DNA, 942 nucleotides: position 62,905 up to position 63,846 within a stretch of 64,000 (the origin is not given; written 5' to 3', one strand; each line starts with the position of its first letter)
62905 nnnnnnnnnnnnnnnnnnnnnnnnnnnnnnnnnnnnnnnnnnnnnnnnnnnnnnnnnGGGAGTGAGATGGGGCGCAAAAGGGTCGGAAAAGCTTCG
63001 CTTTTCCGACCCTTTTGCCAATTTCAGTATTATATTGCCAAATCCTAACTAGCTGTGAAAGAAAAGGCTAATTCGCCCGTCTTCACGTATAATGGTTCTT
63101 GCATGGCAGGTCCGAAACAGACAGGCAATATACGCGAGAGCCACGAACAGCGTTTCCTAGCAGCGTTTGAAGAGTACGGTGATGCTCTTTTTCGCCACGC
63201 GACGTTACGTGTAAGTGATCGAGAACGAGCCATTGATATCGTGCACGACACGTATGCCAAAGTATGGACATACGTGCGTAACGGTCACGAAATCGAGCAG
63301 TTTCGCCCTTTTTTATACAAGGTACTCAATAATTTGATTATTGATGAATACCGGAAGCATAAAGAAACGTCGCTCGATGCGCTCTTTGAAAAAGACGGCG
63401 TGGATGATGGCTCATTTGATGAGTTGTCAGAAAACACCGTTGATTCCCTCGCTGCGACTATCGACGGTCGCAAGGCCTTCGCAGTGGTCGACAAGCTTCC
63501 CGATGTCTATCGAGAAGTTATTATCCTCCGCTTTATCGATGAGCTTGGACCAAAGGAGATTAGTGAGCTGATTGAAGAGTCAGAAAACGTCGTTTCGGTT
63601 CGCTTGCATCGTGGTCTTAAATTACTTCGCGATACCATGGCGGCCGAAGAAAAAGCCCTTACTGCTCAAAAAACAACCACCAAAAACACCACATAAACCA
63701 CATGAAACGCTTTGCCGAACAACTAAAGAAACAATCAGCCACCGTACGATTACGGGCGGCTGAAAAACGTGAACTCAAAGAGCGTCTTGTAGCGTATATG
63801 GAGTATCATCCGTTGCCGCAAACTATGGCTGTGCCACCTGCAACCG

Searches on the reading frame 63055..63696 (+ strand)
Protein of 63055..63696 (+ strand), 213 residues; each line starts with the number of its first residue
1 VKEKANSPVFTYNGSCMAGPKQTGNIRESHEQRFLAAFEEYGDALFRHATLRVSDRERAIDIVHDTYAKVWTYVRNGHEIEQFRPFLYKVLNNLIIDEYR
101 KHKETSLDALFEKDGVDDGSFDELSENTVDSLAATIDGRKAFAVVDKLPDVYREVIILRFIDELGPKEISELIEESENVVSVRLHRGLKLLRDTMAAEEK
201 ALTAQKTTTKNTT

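Call 22: find_encoding_contigs(protein=window:63055-63696:+, flank=10000, max_places=3)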
Protein window:63055-63696:+ (213 aa): no gene with exactly this product is on record in the collection.
